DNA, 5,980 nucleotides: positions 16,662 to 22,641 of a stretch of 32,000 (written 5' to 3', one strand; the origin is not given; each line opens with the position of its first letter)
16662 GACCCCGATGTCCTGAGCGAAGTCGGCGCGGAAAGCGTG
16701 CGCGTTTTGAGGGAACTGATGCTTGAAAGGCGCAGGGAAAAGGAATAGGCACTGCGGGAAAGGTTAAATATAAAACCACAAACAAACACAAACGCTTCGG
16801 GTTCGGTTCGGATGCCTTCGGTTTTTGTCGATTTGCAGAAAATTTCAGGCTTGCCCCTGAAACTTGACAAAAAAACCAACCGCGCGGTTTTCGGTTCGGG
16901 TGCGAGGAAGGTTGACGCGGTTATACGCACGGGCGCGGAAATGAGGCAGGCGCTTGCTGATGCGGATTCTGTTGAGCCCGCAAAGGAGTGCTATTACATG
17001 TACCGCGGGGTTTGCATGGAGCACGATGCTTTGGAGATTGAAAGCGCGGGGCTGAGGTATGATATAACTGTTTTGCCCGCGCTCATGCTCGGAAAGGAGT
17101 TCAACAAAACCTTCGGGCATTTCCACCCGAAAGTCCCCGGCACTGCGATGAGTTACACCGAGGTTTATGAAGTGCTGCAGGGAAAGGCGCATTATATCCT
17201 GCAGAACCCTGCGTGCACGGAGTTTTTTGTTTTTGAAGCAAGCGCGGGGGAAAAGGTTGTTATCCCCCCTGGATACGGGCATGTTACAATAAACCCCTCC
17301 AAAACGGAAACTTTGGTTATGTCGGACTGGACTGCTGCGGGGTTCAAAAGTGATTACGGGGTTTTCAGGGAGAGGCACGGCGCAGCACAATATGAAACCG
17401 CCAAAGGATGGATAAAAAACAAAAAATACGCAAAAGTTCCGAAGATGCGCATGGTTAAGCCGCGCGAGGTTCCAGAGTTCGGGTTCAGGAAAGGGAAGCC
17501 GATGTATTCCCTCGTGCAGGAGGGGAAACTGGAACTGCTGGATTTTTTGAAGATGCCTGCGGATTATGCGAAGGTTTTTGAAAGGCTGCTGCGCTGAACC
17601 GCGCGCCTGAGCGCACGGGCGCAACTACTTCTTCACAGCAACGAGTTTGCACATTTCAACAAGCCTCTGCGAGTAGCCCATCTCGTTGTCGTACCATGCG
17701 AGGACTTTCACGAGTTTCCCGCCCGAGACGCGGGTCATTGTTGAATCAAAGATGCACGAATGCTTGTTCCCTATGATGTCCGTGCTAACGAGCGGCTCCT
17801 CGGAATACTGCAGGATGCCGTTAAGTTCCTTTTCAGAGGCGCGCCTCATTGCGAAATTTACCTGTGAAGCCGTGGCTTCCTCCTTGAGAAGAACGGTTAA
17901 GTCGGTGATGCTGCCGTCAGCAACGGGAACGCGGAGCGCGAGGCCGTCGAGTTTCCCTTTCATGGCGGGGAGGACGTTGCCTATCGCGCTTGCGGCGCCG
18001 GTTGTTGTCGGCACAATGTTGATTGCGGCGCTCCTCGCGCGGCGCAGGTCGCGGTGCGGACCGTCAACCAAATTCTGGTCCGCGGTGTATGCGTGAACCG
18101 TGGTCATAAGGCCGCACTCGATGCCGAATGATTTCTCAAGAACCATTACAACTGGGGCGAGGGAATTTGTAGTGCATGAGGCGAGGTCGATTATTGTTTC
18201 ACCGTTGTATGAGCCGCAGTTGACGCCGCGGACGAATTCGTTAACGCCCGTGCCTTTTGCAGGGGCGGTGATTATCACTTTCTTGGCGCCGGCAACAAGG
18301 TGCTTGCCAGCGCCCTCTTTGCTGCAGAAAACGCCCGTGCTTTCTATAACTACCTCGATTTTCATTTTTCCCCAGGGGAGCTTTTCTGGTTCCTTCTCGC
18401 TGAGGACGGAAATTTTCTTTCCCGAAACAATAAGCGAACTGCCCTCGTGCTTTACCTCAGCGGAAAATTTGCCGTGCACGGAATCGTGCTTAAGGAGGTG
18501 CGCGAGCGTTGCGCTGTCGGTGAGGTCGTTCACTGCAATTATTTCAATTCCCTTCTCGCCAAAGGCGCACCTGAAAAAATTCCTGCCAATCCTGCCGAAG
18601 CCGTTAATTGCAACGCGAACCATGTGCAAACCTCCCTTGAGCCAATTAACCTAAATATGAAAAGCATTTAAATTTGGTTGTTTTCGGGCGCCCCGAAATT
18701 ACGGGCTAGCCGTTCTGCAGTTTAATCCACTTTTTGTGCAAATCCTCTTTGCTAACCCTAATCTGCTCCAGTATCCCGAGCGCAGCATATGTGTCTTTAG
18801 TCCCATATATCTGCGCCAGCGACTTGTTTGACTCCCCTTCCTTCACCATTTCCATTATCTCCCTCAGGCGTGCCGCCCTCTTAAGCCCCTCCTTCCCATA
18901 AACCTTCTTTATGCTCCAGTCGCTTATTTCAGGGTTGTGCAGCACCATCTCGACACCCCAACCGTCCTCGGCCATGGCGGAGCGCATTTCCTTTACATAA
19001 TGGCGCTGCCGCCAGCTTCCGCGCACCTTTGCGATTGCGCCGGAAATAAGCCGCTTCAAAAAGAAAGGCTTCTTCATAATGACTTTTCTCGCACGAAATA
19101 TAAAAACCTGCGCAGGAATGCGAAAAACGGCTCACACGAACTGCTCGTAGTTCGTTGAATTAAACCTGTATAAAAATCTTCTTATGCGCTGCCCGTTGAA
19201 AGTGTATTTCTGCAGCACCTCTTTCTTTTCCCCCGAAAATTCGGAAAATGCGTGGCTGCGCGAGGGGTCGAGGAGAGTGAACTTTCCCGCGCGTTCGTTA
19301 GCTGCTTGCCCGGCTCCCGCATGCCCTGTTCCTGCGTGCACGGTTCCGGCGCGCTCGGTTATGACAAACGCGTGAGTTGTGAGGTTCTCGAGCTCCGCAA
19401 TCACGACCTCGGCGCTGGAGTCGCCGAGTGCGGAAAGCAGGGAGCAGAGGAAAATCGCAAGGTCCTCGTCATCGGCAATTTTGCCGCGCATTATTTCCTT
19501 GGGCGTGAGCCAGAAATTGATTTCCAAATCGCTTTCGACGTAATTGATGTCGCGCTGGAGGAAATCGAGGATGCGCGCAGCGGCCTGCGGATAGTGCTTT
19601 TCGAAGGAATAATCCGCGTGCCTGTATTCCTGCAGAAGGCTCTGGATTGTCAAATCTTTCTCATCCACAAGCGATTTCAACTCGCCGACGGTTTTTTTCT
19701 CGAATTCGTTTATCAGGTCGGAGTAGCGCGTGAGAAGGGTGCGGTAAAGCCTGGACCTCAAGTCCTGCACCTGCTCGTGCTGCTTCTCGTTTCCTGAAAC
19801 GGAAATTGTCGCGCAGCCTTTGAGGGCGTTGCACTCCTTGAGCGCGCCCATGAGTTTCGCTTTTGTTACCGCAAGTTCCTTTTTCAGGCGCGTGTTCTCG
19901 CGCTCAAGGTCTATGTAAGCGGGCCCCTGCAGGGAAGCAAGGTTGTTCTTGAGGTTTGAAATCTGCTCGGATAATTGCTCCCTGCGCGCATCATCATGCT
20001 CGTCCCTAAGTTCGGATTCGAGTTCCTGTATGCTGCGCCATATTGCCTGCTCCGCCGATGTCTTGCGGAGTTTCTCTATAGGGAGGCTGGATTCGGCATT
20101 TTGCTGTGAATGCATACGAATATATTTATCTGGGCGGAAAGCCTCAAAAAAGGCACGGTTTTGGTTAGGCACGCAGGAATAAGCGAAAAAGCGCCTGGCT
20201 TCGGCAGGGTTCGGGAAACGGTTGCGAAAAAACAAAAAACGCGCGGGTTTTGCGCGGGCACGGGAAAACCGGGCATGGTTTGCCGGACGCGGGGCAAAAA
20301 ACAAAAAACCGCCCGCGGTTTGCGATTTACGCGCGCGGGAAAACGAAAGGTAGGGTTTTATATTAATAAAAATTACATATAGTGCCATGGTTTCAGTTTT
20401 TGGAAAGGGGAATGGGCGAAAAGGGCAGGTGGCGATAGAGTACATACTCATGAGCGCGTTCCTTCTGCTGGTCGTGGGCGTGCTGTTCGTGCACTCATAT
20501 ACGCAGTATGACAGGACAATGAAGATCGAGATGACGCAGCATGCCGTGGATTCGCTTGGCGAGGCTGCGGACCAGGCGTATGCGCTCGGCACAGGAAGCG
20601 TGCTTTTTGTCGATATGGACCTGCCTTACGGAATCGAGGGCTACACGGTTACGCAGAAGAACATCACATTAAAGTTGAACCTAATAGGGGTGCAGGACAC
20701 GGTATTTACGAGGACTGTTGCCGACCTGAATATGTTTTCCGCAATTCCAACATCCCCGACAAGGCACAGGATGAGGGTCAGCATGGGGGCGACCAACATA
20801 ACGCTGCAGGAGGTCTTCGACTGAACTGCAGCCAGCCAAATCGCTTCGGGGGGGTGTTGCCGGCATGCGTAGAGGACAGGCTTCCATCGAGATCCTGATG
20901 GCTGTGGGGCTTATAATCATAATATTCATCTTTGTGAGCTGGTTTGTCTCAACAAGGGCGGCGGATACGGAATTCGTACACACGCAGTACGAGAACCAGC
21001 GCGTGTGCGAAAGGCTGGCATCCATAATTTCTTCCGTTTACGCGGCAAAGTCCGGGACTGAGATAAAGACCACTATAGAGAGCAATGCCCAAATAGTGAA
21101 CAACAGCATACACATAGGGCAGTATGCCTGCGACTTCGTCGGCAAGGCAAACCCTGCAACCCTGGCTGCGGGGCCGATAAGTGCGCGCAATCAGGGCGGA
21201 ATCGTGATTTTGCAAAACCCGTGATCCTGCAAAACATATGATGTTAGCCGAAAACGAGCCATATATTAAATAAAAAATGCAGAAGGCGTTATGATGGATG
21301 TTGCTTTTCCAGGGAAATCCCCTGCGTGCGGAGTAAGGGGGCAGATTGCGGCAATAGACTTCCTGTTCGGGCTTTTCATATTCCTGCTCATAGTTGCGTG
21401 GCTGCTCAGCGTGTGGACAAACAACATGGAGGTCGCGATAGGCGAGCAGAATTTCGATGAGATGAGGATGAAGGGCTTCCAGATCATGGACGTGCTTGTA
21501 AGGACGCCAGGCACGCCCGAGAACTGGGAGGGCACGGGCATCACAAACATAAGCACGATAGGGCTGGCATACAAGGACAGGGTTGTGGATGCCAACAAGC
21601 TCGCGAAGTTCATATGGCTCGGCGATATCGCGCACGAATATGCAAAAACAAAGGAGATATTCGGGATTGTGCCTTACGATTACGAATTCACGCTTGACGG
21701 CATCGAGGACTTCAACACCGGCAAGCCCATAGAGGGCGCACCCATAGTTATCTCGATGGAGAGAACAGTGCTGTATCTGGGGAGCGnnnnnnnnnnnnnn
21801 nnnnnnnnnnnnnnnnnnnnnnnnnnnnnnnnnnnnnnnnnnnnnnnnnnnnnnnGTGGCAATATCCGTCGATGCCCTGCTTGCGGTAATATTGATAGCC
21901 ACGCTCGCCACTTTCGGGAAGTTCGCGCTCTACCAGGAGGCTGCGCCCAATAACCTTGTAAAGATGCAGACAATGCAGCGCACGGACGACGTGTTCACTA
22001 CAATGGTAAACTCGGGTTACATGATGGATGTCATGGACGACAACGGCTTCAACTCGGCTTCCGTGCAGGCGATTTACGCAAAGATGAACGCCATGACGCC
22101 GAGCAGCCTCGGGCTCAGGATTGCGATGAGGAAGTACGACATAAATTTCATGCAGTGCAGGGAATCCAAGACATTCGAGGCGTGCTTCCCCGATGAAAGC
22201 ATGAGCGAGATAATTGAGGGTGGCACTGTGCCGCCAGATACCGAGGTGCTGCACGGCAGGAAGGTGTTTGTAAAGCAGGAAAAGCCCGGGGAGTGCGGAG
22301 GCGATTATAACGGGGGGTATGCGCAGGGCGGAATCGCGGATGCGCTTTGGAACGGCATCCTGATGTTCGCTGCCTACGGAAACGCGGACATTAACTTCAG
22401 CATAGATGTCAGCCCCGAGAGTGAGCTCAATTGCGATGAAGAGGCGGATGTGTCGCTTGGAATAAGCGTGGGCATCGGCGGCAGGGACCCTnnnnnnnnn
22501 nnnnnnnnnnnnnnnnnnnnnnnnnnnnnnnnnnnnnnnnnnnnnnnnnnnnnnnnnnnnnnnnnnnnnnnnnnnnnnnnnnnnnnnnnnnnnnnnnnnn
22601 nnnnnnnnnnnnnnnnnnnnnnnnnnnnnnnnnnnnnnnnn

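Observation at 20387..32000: Complete-looking archaeal type IV pilus (Tad/Epd-like) locus with six class III signal peptide proteins, including two giant adhesin-like pilins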

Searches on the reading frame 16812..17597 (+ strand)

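Call 15: search_protein_families(library=pfam, proteins=[window:16812-17597:+], max_evalue=0.001)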
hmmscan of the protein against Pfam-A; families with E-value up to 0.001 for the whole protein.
window:16812-17597:+ (261 aa): 2 families
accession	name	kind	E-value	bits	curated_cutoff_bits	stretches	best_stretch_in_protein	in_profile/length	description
PF06560.17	GPI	-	1.1e-31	110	20.7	1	58-210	26-181/182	Glucose-6-phosphate isomerase (GPI)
PF00190.28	Cupin_1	-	9.5e-06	25.7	22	1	109-170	48-110/151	Cupin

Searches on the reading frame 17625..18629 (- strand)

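Call 15: search_protein_families(library=pfam, proteins=[window:17625-18629:-], max_evalue=0.001)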
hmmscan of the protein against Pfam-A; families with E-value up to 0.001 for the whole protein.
window:17625-18629:- (334 aa): 2 families
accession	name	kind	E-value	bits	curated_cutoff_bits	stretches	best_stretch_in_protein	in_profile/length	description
PF02800.25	Gp_dh_C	-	2.1e-63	213.1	24.4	1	157-313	1-158/158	Glyceraldehyde 3-phosphate dehydrogenase, C-terminal domain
PF00044.30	Gp_dh_N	-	2.4e-39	134.2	31.7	1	4-103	1-100/101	Glyceraldehyde 3-phosphate dehydrogenase, NAD binding domain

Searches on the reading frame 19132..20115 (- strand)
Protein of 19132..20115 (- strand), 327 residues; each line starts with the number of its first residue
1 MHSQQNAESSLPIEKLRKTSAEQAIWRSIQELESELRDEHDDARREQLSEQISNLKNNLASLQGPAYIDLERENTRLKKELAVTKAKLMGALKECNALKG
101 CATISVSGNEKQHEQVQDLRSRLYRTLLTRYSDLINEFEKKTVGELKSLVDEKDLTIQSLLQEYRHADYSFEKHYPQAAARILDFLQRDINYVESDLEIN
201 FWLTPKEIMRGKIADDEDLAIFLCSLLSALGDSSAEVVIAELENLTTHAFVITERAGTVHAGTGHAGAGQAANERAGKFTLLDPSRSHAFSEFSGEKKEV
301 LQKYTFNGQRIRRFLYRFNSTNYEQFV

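Call 79: search_solved_structures(query=window:19132-20115:-, max_evalue=1)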
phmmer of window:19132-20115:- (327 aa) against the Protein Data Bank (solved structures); distinct sequences matched with E-value up to 1: 8.
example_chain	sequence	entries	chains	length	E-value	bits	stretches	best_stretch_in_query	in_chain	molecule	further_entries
8aj2_A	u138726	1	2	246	0.12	15.1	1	157-205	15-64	Structured core of Knr4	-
6qbq_A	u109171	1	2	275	0.12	15.1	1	157-206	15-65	Cell wall assembly regulator SMI1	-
6qbo_A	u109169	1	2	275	0.12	15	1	157-206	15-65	Cell wall assembly regulator SMI1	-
6qbm_A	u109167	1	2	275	0.13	15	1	157-206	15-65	Cell wall assembly regulator SMI1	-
5j1b_A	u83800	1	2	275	0.13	15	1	157-206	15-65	Cell wall assembly regulator SMI1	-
6qbn_A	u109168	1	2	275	0.13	15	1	157-206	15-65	Cell wall assembly regulator SMI1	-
6qbp_A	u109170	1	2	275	0.13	14.9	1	157-206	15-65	Cell wall assembly regulator SMI1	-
6qbr_A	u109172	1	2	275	0.13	14.9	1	157-206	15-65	Cell wall assembly regulator SMI1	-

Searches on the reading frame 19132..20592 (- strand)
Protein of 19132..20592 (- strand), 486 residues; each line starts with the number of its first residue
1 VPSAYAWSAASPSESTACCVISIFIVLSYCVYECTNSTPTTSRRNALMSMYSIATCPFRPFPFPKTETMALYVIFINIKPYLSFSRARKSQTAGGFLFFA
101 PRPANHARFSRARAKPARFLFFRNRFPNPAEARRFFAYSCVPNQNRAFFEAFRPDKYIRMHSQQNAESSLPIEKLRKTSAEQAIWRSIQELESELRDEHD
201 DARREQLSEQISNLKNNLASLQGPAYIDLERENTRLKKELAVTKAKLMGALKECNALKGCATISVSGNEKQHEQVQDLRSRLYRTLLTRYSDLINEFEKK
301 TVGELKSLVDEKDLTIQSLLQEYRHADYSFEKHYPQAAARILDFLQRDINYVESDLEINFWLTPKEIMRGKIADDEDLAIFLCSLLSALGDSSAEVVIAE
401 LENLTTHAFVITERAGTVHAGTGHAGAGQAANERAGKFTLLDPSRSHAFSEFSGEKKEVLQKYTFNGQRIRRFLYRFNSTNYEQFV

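Call 15: search_protein_families(library=pfam, proteins=[window:19132-20592:-], max_evalue=0.001)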
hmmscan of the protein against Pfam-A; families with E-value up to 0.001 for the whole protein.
window:19132-20592:- (486 aa): 1 family
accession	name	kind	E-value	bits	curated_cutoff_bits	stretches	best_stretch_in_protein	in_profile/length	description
PF24656.1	CEPT76_peptidase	-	7.8e-05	23.3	27.8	1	360-415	2-56/121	CEP76 peptidase-like domain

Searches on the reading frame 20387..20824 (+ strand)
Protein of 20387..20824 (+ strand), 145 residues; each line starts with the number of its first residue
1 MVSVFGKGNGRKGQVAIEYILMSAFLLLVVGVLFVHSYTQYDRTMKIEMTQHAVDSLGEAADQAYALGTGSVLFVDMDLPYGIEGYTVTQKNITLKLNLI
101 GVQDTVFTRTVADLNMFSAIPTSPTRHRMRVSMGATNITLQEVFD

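Call 3: search_protein_families(library=pfam, proteins=[window:20387-20824:+], max_evalue=0.1)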
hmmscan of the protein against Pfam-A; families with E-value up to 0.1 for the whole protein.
window:20387-20824:+ (145 aa): 1 family
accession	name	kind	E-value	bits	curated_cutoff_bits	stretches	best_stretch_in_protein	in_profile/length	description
PF04021.17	Class_IIIsignal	-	6e-05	23.3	23.7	1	11-32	1-22/27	Class III signal peptide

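Call 16: search_protein_families(library=ncbifam, proteins=[window:20387-20824:+], max_evalue=0.01)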
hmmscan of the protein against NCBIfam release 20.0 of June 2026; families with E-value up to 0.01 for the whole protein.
window:20387-20824:+ (145 aa): 0 families

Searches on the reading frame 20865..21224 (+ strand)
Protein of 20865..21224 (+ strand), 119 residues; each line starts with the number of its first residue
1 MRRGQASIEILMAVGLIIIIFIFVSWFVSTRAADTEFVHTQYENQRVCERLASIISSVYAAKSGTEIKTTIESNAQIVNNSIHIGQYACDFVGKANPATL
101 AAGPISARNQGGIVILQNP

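Call 3: search_protein_families(library=pfam, proteins=[window:20865-21224:+], max_evalue=0.1)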
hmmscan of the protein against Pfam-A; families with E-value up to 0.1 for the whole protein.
window:20865-21224:+ (119 aa): 1 family
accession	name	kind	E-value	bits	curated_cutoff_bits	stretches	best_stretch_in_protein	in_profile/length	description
PF23958.1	DUF7287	-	0.03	15.3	27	1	2-70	2-67/157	Family of unknown function (DUF7287)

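Call 16: search_protein_families(library=ncbifam, proteins=[window:20865-21224:+], max_evalue=0.01)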
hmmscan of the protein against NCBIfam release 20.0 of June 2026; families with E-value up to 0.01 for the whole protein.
window:20865-21224:+ (119 aa): 0 families

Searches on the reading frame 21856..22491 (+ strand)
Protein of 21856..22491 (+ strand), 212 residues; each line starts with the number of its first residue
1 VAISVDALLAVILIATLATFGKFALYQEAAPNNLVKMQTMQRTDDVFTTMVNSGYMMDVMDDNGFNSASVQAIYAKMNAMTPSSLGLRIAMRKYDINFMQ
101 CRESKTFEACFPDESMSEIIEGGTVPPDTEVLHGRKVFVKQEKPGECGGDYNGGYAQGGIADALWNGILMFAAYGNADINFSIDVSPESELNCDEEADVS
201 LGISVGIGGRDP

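Call 69: predict_structure(alignment_id=A3)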
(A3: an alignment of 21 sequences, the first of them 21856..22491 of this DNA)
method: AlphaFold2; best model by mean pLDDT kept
length: 212 residues; sequences in the alignment: 21
mean_pLDDT: 77.1   pTM: 0.53
mean pLDDT of the five models: 77.1, 76.9, 72.8, 72.4, 72.3
residues with pLDDT >= 90: 63; 70-90: 80; 50-70: 50; < 50: 19
segments of 3 or more residues with pLDDT < 50: 146-159, 208-212
pLDDT, mean of each block of 10 residues (from residue 1): 83 92 65 82 92 92 94 96 90 86 86 91 86 75 52 46 61 62 73 64 59 34
secondary structure, 60 per line:
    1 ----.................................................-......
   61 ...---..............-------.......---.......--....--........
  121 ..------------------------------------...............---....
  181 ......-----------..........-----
elements in order: H5-53 H55-63 H67-80 E88-94 H98-104 H107-110 E116-122 H159-173 E177-186 E198-207

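Call 72: fold_search(model_id=the predicted structure, library=pdb)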
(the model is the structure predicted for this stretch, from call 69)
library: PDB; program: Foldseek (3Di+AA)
matches with E <= 10: 40; with E <= 0.001: 0
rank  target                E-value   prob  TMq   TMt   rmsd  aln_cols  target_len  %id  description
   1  6rap_E                2.8e+00  0.03  0.11  0.09  18.4        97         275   13  Cryo-EM structure of the anti-feeding prophage cap (AFP tube terminating cap) (released 2019-04-17)
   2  9qgn_A                2.9e+00  0.02  0.12  0.10  26.7       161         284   13  Cryo-EM structure of the PlPVC1 cap, 6-fold symmetrized (C6), in extended state (released 2025-10-29)
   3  7liz_A                3.1e+00  0.02  0.10  0.17  21.6       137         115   12  LR6 rod linker and scaffolded phycoerythrin beta subunits from the phycobilisome of Porphyridium purpureum (released 2021-04-07)
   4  7aeb_S                3.3e+00  0.09  0.10  0.15   8.1        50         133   18  Cryo-EM structure of an extracellular contractile injection system in marine bacterium Algoriphagus machipongonensis,  (released 2022-02-16)
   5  2ivg_A                3.3e+00  0.08  0.12  0.14   7.2        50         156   20  SITE DIRECTED MUTAGENESIS OF KEY RESIDUES INVOLVED IN THE CATALYTIC MECHANISM OF CYANASE (released 2008-10-28)
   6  7ezx_O3               4.0e+00  0.01  0.10  0.07  22.9       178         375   12  Structure of the phycobilisome from the red alga Porphyridium purpureum in Middle Light (released 2022-09-28)
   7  9npx_B                4.3e+00  0.12  0.10  0.40   7.1        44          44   11  SARS-CoV-2 nsp1 bound to the Rhinolophus lepidus 40S ribosomal subunit (local refinement of the 40S body) (released 2025-06-11)
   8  6xgt_C                4.9e+00  0.02  0.13  0.16  20.7       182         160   14  Crystal structure of cyanase from the thermophilic fungus Thermomyces lanuginosus (released 2021-01-27)
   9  7vcr_C                5.2e+00  0.15  0.12  0.64   3.5        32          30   19  Crystal Structure of PitA fragment from pilus islet-2 of Streptococcus oralis (released 2022-06-01)
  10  7nhk_k                5.2e+00  0.07  0.09  0.19   9.1        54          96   13  LsaA, an antibiotic resistance ABCF, in complex with 70S ribosome from Enterococcus faecalis (released 2021-05-05)
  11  2ivq_A                5.2e+00  0.07  0.12  0.14   7.1        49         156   18  SITE DIRECTED MUTAGENESIS OF KEY RESIDUES INVOLVED IN THE CATALYTIC MECHANISM OF CYANASE (released 2008-10-28)
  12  5uk3_H                5.5e+00  0.06  0.13  0.17   6.5        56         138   12  Crystal structure of cyanase from T. urticae (released 2017-06-21)
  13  8c7e_A                5.9e+00  0.06  0.12  0.14   7.2        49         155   16  Serendipitous cyanase structure from Serratia-like contamination (released 2023-02-22)
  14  7o74_A                5.9e+00  0.03  0.12  0.14   6.4        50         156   12  Structure of cyanase from Pseudomonas lactis (released 2021-04-21)
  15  5myj_AJ               7.1e+00  0.05  0.10  0.19   9.0        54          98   15  Structure of 70S ribosome from Lactococcus lactis (released 2017-10-11)
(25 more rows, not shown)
